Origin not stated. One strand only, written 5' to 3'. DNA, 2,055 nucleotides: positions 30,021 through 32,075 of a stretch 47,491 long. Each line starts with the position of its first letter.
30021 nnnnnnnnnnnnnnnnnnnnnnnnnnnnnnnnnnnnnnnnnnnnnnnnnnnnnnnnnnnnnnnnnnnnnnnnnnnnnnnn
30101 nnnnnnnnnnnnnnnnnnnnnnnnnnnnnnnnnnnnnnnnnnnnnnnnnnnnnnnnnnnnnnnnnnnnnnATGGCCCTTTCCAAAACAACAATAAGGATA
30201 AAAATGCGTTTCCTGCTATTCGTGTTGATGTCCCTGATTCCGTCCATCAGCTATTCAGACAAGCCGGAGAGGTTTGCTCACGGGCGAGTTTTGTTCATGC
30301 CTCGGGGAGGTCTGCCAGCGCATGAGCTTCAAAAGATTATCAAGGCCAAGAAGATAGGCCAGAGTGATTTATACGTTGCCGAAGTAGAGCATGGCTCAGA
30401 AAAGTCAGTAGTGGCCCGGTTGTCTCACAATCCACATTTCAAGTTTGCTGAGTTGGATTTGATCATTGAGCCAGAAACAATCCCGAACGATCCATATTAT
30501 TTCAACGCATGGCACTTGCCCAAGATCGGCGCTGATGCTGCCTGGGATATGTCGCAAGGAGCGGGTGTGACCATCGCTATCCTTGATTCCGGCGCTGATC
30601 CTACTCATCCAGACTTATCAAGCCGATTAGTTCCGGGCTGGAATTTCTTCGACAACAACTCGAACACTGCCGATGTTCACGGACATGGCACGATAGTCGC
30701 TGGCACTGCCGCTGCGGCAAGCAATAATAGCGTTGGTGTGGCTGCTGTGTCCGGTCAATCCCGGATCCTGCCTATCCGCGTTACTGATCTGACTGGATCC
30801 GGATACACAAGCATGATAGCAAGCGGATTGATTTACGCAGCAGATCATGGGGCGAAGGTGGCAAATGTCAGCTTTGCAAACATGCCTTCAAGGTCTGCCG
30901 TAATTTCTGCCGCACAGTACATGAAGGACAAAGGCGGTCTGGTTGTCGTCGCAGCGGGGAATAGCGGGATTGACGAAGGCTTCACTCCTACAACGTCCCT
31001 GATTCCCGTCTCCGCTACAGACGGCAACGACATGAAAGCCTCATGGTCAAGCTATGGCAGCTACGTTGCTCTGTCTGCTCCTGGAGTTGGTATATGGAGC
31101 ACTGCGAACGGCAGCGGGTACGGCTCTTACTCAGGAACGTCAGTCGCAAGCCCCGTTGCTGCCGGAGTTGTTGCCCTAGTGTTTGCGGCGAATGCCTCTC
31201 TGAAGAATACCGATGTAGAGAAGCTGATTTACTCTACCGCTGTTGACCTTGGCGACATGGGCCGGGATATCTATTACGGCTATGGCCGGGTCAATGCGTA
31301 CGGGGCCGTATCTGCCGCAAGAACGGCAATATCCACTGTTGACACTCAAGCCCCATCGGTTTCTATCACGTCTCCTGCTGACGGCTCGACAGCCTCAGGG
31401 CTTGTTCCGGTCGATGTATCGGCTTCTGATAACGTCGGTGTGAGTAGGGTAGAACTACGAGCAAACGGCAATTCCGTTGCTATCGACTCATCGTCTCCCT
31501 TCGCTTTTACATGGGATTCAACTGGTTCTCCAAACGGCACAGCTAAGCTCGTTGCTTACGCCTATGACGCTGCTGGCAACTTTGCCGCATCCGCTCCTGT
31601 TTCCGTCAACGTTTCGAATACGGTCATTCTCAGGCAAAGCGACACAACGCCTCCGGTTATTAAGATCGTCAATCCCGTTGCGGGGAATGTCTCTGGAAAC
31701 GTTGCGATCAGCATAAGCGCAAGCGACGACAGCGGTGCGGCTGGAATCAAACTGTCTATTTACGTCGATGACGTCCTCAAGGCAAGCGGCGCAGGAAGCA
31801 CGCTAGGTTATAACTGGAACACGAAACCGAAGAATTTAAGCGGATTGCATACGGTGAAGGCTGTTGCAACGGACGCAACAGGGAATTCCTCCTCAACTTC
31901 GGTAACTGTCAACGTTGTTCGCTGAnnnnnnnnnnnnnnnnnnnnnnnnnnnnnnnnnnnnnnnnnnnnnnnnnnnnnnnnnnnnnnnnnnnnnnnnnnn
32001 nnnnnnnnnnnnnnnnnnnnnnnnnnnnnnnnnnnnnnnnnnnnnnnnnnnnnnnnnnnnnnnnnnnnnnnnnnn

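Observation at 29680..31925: Secreted S8 subtilase with two small ORFs splits the lysis cassette between SAR endolysin and Rz/Rz1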

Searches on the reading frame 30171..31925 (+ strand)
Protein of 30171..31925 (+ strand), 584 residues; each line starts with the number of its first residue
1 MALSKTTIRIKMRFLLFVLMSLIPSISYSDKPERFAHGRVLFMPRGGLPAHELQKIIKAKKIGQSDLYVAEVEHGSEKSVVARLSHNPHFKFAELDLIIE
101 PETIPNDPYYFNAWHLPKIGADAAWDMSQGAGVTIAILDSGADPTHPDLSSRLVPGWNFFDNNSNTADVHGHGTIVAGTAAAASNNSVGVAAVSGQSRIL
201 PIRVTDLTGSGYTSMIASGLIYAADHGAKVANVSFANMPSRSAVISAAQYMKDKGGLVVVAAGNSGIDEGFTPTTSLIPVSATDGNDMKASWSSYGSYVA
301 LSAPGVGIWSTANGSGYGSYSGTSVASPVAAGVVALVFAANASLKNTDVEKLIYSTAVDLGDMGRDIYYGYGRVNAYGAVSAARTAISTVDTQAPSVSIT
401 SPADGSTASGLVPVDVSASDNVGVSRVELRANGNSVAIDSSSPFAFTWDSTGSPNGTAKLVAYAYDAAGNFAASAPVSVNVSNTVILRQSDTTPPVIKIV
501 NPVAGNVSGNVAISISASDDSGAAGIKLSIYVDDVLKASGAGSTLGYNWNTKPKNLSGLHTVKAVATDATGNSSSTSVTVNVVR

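Call 3: search_protein_families(library=pfam, proteins=[window:30171-31925:+], max_evalue=0.01)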
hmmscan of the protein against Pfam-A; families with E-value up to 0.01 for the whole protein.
window:30171-31925:+ (584 aa): 3 families
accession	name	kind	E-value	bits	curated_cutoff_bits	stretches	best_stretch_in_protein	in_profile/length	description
PF00082.27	Peptidase_S8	-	1.5e-45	156.2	21.8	1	130-372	1-288/288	Subtilase family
PF17957.7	Big_7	-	2.8e-26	92.4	24.1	2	395-461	1-69/70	Bacterial Ig domain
PF19077.6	Big_13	-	0.0011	19.9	27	0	425-481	41-100/102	Bacterial Ig-like domain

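Call 4: search_protein_families(library=phrogs, proteins=[window:30171-31925:+], max_evalue=0.01)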
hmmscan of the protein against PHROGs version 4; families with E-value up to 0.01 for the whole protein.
window:30171-31925:+ (584 aa): 3 families
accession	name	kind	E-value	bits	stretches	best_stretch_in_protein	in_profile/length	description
phrog_3677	-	other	5.6e-55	187.7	1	100-449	562-912/1125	protease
phrog_3964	-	unknown function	8.2e-07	28.7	1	134-268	277-422/779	-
phrog_18400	-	unknown function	0.0085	17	0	489-522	8-41/150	-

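Call 6: search_dna_similar(query=window:30171-31925:+, collection=phages, mode=protein, max_rows=40)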
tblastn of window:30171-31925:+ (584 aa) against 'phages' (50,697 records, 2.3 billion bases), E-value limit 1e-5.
Records with a match: 58; places in all: 58; records where one place covers at least 80% of the query: 0.
Best place of each record, by identity: <60% 58.
By first word of the organism name: Bacillus 51; Bacteriophage 3; Acinetobacter 2; Moorella 1; Caudoviricetes 1.
By host as written in the record: Bacillus anthracis Sterne 10; Bacillus subtilis 7; Bacillus anthracis 7; Bacillus cereus 6; - 5; Bacillus subtilis W-23-S(r); Bacillus licheniformis ATCC 9945a 2; Bacillus megaterium DSM 319 2; Bacillus subtilis Goe3 2; and 13 more.
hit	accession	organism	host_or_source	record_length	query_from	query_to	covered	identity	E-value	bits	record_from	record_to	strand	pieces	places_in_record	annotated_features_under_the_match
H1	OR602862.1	Moorella phage MTATph1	Moorella thermoacetica DSM 103132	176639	114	375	45%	33.8%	1e-12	77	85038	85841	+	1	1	protease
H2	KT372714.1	Bacillus phage vB_BtS_BMBtp16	Bacillus thuringiensis YBT-1518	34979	69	309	41%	35.7%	7e-24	112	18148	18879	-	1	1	subtilase family alkaline serine protease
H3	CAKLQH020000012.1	Acinetobacter phage MD-2021a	not known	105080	81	308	39%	31.7%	6e-16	88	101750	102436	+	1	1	Extracellular serine proteinase precursor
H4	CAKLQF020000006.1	Acinetobacter phage MD-2021a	not known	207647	81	308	39%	31.7%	6e-16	88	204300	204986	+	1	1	Extracellular serine proteinase precursor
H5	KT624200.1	Bacillus phage SP-15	Bacillus subtilis W-23-S(r); Bacillus ...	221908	108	308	34%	35.8%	3e-12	76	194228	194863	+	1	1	protease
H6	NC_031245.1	Bacillus phage SP-15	Bacillus subtilis W-23-S(r); Bacillus ...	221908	108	308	34%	35.8%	3e-12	76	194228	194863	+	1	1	protease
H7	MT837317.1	Bacteriophage sp.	human fecal samples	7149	96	308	36%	32.3%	1e-10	71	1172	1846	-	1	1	record has no annotation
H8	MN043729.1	Bacillus phage vB_BmeM-Goe8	Bacillus megaterium DSM 319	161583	109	309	34%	31.0%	2e-6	57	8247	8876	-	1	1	subtilisin serine protease family protein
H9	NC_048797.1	Bacillus phage vB_BmeM-Goe8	Bacillus megaterium DSM 319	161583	109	309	34%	31.0%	2e-6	57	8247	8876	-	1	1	protease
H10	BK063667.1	Caudoviricetes sp. vir520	Methanofastidiosa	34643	118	309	33%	30.7%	5e-8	62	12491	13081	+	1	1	protease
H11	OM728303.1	Bacillus phage vB_BsuM-Goe25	Bacillus subtilis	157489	119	309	33%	30.7%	7e-8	62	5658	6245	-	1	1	hypothetical protein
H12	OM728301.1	Bacillus phage vB_BsuM-Goe20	Bacillus subtilis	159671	119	309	33%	30.7%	1e-7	61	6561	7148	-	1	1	hypothetical protein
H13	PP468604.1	Bacillus phage BvP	Bacillus velezensis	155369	121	309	32%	31.0%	8e-8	62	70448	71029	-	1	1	hypothetical protein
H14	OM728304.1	Bacillus phage vB_BsuM-Goe27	Bacillus subtilis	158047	121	309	32%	31.0%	9e-8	62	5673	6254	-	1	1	hypothetical protein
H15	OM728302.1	Bacillus phage vB_BsuM-Goe24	Bacillus subtilis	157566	121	309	32%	31.0%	4e-7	59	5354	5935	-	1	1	hypothetical protein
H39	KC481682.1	Bacillus phage vB_BanS-Tsamsa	Bacillus anthracis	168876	102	309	36%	25.9%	3e-8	63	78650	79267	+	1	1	hypothetical protein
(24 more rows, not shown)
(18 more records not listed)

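Call 9: find_homologous_proteins(query=window:30171-31925:+, max_evalue=1e-10)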
Query window:30171-31925:+ (584 aa): 5140 proteins with E <= 1e-10 among 8000 candidates; the best 120 are listed.
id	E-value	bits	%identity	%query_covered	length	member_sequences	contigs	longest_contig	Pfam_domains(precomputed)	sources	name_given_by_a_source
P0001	0.0e+0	1255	100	100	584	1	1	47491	PF17957.8,PF00082.28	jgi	jgi:hypothetical protein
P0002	8.7e-245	832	71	95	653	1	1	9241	PF17957.8,PF00082.28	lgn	-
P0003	2.2e-241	820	69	95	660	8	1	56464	PF17957.8,PF00082.28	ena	-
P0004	2.5e-239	814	68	92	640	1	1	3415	PF17957.8,PF00082.28,PF19077.7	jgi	jgi:thermitase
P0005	9.8e-238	808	65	98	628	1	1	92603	PF17957.8,PF00082.28,PF19077.7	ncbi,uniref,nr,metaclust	ncbi:S8 family serine peptidase [Nitrosospira sp. NpAV]|uniref:S8 family serine peptidase n=1 Tax=Ni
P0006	1.8e-232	791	67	95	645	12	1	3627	PF17957.8,PF00082.28,PF19077.7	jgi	jgi:thermitase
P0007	1.1e-231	788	63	99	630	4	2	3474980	PF17957.8,PF00082.28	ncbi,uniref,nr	ncbi:subtilase family protein [Nitrosospira sp. Nsp5]|uniref:Subtilase family protein n=1 Tax=Nitros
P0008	2.8e-228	777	65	95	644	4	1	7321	PF17957.8,PF00082.28,PF19077.7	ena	-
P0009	4.2e-228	777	63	98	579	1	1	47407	PF17957.8,PF00082.28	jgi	jgi:subtilisin family serine protease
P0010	1.2e-227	775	65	95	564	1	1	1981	PF17957.8,PF00082.28,PF19077.7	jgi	-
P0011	3.2e-226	770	65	96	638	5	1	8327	PF17957.8,PF00082.28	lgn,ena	-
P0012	4.5e-226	770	62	95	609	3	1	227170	PF17957.8,PF00082.28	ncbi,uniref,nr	ncbi:S8 family serine peptidase [Nitrosomonas sp.]|uniref:S8 family serine peptidase n=1 Tax=Nitroso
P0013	1.0e-225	769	65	95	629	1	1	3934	PF17957.8,PF13750.13,PF00082.28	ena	-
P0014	3.0e-225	767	61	99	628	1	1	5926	PF17957.8,PF00082.28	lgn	-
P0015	2.9e-224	764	61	99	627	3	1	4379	PF17957.8,PF00082.28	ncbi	-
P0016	5.8e-223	760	63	98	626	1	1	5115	PF17957.8,PF00082.28,PF19077.7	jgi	jgi:hypothetical protein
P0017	6.9e-222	756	65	95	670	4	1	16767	PF17957.8,PF00082.28,PF19077.7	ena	-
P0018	1.9e-221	755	61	97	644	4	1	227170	PF17957.8,PF00082.28,PF19077.7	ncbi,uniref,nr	ncbi:S8 family serine peptidase [Nitrosomonas sp.]|uniref:S8 family serine peptidase n=1 Tax=Nitroso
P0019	2.0e-221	755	49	98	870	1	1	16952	PF27332.1,PF07610.18,PF17957.8,PF13750.13,PF21865.3,PF22544.3,PF00082.28,PF19077.7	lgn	-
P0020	1.2e-220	752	61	97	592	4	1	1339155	PF17957.8,PF00082.28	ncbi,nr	ncbi:MAG: S8 family serine peptidase [Nitrosomonas sp.]|nr:S8 family serine peptidase [Nitrosomonas 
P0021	1.8e-219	748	63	94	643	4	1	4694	PF17957.8,PF00082.28,PF19077.7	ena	-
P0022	1.9e-219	748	61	99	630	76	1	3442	PF17957.8,PF00082.28,PF19077.7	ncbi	-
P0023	2.1e-219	748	61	99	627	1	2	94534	PF17957.8,PF00082.28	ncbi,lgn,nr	ncbi:MAG: S8 family serine peptidase [Nitrosospira sp.]|nr:S8 family serine peptidase [Nitrosospira 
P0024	2.2e-219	748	61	98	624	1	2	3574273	PF17957.8,PF00082.28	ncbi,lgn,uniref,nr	ncbi:S8 family serine peptidase [Nitrosospira sp. Is2]|uniref:S8 family serine peptidase n=1 Tax=Nit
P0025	2.8e-219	748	63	95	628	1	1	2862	PF17957.8,PF00082.28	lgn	-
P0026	3.8e-219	747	61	95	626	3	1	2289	PF17957.8,PF00082.28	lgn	-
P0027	5.1e-219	747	62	95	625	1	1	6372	PF17957.8,PF00082.28,PF19077.7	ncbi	-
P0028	1.6e-217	742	62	95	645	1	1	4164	PF17957.8,PF00082.28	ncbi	-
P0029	1.1e-216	739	62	95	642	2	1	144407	PF17957.8,PF00082.28,PF19077.7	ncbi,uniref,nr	ncbi:Subtilase family protein [Nitrosomonas aestuarii]|uniref:Subtilase family protein n=1 Tax=Nitro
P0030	1.2e-216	739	61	97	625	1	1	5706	PF17957.8,PF00082.28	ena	-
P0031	1.4e-216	739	46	98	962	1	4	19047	PF22148.2,PF17957.8,PF13750.13,PF16355.12,PF21865.3,PF00082.28,PF19077.7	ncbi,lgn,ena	-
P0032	2.5e-216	738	60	98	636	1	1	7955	PF17957.8,PF00082.28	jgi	jgi:hypothetical protein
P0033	2.9e-216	738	61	98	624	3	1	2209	PF17957.8,PF00082.28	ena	-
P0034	3.4e-216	737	61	97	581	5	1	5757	PF17957.8,PF00082.28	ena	-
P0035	7.4e-216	736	60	98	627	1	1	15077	PF17957.8,PF00082.28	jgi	jgi:thermitase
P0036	3.8e-215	734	60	98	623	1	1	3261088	PF17957.8,PF00082.28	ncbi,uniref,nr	ncbi:peptidase S8 [Nitrosospira lacus]|uniref:Peptidase S8 n=1 Tax=Nitrosospira lacus TaxID=1288494 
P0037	5.1e-215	733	62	94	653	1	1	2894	PF17957.8,PF00082.28,PF19077.7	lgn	-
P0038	8.1e-215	733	61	95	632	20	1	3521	PF17957.8,PF00082.28,PF19077.7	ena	-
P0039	8.8e-215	733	62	95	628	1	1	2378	PF17957.8,PF13750.13,PF00082.28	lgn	-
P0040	1.1e-214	732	59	97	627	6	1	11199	PF17957.8,PF00082.28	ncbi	-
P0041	2.0e-213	728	61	98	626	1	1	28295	PF17957.8,PF00082.28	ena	-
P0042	3.2e-213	728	61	98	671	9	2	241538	PF17957.8,PF00082.28,PF19077.7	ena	-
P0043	9.2e-213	726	59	97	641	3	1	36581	PF17957.8,PF00082.28,PF19077.7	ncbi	-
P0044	7.6e-212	723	60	98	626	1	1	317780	PF17957.8,PF00082.28,PF19077.7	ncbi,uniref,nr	ncbi:S8 family serine peptidase [Nitrosospira multiformis]|uniref:Subtilase family protein n=1 Tax=N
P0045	3.1e-211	721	62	94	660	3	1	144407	PF17957.8,PF00082.28,PF19077.7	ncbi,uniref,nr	ncbi:Subtilase family protein [Nitrosomonas aestuarii]|uniref:Subtilase family protein n=1 Tax=Nitro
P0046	3.5e-211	721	63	93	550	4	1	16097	PF17957.8,PF00082.28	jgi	jgi:subtilisin family serine protease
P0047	4.4e-211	720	62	95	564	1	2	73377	PF17957.8,PF00082.28,PF19077.7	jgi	jgi:hypothetical protein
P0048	7.6e-210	716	58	99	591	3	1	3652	PF17957.8,PF00082.28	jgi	-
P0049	1.1e-209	716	60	98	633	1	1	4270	PF17957.8,PF00082.28,PF19077.7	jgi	jgi:hypothetical protein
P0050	3.4e-209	714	59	93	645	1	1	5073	PF17957.8,PF00082.28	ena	-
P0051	5.1e-209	714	62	94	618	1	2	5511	PF17957.8,PF00082.28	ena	-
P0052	1.4e-208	712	60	98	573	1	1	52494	PF02494.23,PF17957.8,PF00082.28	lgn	-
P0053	3.2e-208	711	59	95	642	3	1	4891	PF17957.8,PF00082.28,PF19077.7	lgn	-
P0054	4.4e-208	711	57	96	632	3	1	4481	PF17957.8,PF00082.28,PF19077.7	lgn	-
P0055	4.9e-208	710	59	95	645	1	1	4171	PF17957.8,PF00082.28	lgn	-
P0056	6.3e-208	710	61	94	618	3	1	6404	PF17957.8,PF00082.28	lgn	-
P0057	6.3e-208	710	60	98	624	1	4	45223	PF17957.8,PF00082.28,PF19077.7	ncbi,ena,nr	ncbi:MAG: peptidase S8 [Nitrosomonadales bacterium SCN 54-20]|nr:MAG: peptidase S8 [Nitrosomonadales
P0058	8.1e-208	710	60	95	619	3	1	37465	PF17957.8,PF00082.28,PF19077.7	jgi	-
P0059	9.1e-208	710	58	96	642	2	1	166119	PF17957.8,PF00082.28,PF19077.7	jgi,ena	-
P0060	9.3e-208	710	60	97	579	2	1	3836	PF17957.8,PF00082.28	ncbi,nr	ncbi:MAG: S8 family serine peptidase [Pseudomonadota bacterium]|nr:S8 family serine peptidase [Pseud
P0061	1.9e-207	708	61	91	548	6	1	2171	PF17957.8,PF13750.13,PF00082.28,PF19077.7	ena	-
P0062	4.4e-207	707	60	94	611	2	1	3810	PF22148.2,PF17957.8,PF00082.28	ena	-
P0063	8.6e-207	706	59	96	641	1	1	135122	PF17957.8,PF00082.28,PF19077.7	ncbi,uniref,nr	ncbi:subtilase family protein [Nitrosomonas nitrosa]|uniref:S8 family serine peptidase n=1 Tax=Nitro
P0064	1.0e-206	706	61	93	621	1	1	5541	PF17957.8,PF00082.28,PF19077.7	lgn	-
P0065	1.0e-206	706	58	96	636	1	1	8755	PF17957.8,PF00082.28,PF19077.7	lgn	-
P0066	1.5e-206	706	56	98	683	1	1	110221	PF17957.8,PF00082.28,PF19077.7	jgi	jgi:thermitase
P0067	1.6e-206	705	59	95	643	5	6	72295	PF17957.8,PF00082.28,PF19077.7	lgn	-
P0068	3.1e-206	704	57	95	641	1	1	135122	PF17957.8,PF00082.28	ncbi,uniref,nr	ncbi:subtilisin family serine protease [Nitrosomonas nitrosa]|uniref:S8 family serine peptidase n=1 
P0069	4.1e-206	704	59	96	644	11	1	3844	PF17957.8,PF00082.28,PF19077.7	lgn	-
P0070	4.7e-206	704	60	95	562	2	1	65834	PF17957.8,PF00082.28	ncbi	ncbi:MAG: S8 family serine peptidase [Pseudomonadota bacterium]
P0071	1.3e-205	702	58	95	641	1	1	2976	PF17957.8,PF00082.28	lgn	-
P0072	1.5e-205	702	58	99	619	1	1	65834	PF17957.8,PF00082.28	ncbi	ncbi:MAG: S8 family serine peptidase [Pseudomonadota bacterium]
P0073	1.7e-205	702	59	98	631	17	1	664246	PF17957.8,PF00082.28,PF19077.7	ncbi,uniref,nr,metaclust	ncbi:Serine protease, subtilisin family [Nitrosospira multiformis]|uniref:Serine protease, subtilisi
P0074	2.0e-205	702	61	95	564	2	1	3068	PF17957.8,PF00082.28,PF19077.7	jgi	jgi:hypothetical protein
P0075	3.1e-205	701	59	96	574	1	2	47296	PF17957.8,PF00082.28,PF19077.7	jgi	jgi:hypothetical protein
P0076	3.5e-205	701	60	93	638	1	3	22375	PF17957.8,PF00082.28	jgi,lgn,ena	-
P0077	5.2e-205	700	58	97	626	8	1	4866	PF17957.8,PF00082.28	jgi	jgi:thermitase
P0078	7.6e-205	700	60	94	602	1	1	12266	PF17957.8,PF00082.28,PF19077.7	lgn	-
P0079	1.8e-204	699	58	97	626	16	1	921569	PF17957.8,PF00082.28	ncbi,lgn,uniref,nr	ncbi:subtilase family protein [Nitrosospira sp. Nsp2]|uniref:S8 family serine peptidase n=1 Tax=Nitr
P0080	2.4e-204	698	59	95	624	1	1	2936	PF17957.8,PF00082.28,PF19077.7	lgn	-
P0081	2.5e-204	698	58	96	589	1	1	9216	PF22148.2,PF17957.8,PF00082.28,PF19077.7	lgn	-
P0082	2.8e-204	698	58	97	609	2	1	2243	PF17957.8,PF00082.28,PF19077.7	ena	-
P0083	2.9e-204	698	59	97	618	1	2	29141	PF17957.8,PF00082.28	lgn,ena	-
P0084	6.6e-204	697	62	94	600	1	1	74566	PF17957.8,PF13750.13,PF00082.28,PF19077.7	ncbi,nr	ncbi:MAG: S8 family serine peptidase [Rubrivivax sp.]|nr:S8 family serine peptidase [Rubrivivax sp.]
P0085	9.2e-204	696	60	97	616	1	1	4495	PF17957.8,PF00082.28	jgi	jgi:thermitase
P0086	1.1e-203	696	58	94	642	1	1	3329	PF17957.8,PF00082.28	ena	-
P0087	1.2e-203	696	61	93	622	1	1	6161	PF17957.8,PF00082.28,PF19077.7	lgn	-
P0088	1.3e-203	696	59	95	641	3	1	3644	PF17957.8,PF00082.28,PF19077.7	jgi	-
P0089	2.0e-203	695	60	96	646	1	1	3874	PF17957.8,PF00082.28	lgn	-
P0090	2.3e-203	695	59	96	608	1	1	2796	PF17957.8,PF00082.28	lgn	-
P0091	2.3e-203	695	45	94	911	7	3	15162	PF22148.2,PF17957.8,PF13750.13,PF00082.28,PF19077.7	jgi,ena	-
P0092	2.6e-203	695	59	95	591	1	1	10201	PF17957.8,PF00082.28,PF19077.7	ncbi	-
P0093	4.6e-203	694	56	98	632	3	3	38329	PF22148.2,PF17957.8,PF00082.28,PF19077.7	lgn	-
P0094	4.7e-203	694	61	94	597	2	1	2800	PF17957.8,PF13750.13,PF00082.28,PF19077.7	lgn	-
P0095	5.0e-203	694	59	97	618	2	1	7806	PF17957.8,PF00082.28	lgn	-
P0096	8.3e-203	693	59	95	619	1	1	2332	PF17957.8,PF00082.28,PF19077.7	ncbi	-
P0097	9.5e-203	693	55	100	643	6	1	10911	PF17957.8,PF00082.28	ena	-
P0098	1.3e-202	693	61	94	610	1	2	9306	PF22148.2,PF17957.8,PF13750.13,PF00082.28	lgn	-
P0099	2.7e-202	692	60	91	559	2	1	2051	PF17957.8,PF00082.28,PF19077.7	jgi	jgi:hypothetical protein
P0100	4.9e-202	691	59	94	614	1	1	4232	PF22148.2,PF17957.8,PF00082.28,PF19077.7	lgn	-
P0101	5.3e-202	691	60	95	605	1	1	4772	PF17957.8,PF13750.13,PF00082.28,PF19077.7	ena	-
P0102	7.4e-202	690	60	94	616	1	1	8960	PF17957.8,PF00082.28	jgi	jgi:thermitase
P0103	1.0e-201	690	59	94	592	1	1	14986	PF17957.8,PF13750.13,PF00082.28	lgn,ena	-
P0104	1.1e-201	689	63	90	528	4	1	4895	PF17957.8,PF00082.28,PF19077.7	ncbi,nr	ncbi:MAG: Peptidase and in, kexin, sedolisin, partial [Nitrosospira multiformis]|nr:Peptidase and in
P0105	1.3e-201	689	55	99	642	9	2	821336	PF17957.8,PF00082.28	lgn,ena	-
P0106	2.5e-201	688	58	95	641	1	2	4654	PF17957.8,PF00082.28,PF19077.7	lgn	-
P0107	2.5e-201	688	57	95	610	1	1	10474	PF17957.8,PF00082.28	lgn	-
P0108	3.2e-201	688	59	96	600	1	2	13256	PF17957.8,PF13750.13,PF00082.28,PF19077.7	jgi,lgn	-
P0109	4.1e-201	688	60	94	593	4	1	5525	PF17957.8,PF13750.13,PF00082.28,PF19077.7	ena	-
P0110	4.3e-201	688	58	96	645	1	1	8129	PF17957.8,PF00082.28,PF19077.7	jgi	-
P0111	4.6e-201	687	59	95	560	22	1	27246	PF17957.8,PF00082.28,PF19077.7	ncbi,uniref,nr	ncbi:S8 family serine peptidase [Nitrosomonas nitrosa]|uniref:S8 family serine peptidase n=1 Tax=Nit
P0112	4.9e-201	687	61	94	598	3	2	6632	PF02494.23,PF17957.8,PF13750.13,PF00082.28,PF19077.7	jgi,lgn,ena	-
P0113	6.2e-201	687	61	94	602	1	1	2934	PF17957.8,PF13750.13,PF00082.28,PF19077.7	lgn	-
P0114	6.4e-201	687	58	95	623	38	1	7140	PF17957.8,PF00082.28,PF19077.7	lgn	-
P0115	7.0e-201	687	59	94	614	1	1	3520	PF22148.2,PF17957.8,PF00082.28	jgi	jgi:thermitase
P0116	7.0e-201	687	62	93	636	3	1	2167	PF17957.8,PF00082.28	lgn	-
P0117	7.3e-201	687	58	95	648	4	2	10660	PF17957.8,PF00082.28,PF19077.7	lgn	-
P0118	1.4e-200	686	59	95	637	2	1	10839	PF17957.8,PF00082.28,PF19077.7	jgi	-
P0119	1.8e-200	685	59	94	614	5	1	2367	PF22148.2,PF17957.8,PF00082.28,PF19077.7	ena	-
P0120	2.0e-200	685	58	92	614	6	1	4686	PF22148.2,PF17957.8,PF00082.28,PF19077.7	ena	-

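Call 11: find_encoding_contigs(protein=P0009, flank=10000, max_places=3)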
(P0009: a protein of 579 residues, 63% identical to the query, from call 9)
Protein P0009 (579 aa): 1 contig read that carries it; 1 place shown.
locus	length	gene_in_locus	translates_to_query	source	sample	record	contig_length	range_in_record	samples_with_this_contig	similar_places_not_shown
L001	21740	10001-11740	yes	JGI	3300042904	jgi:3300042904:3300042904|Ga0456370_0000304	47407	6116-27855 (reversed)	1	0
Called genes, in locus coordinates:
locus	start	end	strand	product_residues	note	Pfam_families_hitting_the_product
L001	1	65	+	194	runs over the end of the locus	-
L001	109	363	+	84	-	-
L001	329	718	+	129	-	PF22262:DUF6950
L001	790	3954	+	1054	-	-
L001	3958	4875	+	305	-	-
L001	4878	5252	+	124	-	-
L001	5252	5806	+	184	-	-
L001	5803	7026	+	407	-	-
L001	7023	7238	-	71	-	-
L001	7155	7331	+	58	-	-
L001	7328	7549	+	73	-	-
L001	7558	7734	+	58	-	-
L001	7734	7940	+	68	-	-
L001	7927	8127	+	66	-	-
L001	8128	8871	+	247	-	PF13482:RNase_H_2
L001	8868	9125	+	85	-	PF11753:DUF3310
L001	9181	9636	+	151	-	PF00959:Phage_lysozyme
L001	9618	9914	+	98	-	-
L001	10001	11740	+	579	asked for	PF00082:Peptidase_S8, PF17957:Big_7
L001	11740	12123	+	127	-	-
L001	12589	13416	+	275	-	PF07460:NUMOD3 (faint)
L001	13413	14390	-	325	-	PF00589:Phage_integrase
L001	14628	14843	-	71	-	-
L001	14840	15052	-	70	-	-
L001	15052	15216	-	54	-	PF00692:dUTPase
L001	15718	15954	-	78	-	-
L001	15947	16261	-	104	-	-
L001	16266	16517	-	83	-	-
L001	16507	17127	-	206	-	PF13392:HNH_3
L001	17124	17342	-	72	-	-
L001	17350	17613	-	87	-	-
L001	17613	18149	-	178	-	PF09588:YqaJ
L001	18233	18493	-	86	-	-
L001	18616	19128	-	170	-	-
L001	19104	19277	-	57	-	-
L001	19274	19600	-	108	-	-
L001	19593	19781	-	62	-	-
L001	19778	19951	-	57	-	-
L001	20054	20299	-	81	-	-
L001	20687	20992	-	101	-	-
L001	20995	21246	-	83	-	-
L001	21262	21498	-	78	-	-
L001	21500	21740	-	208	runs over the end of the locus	-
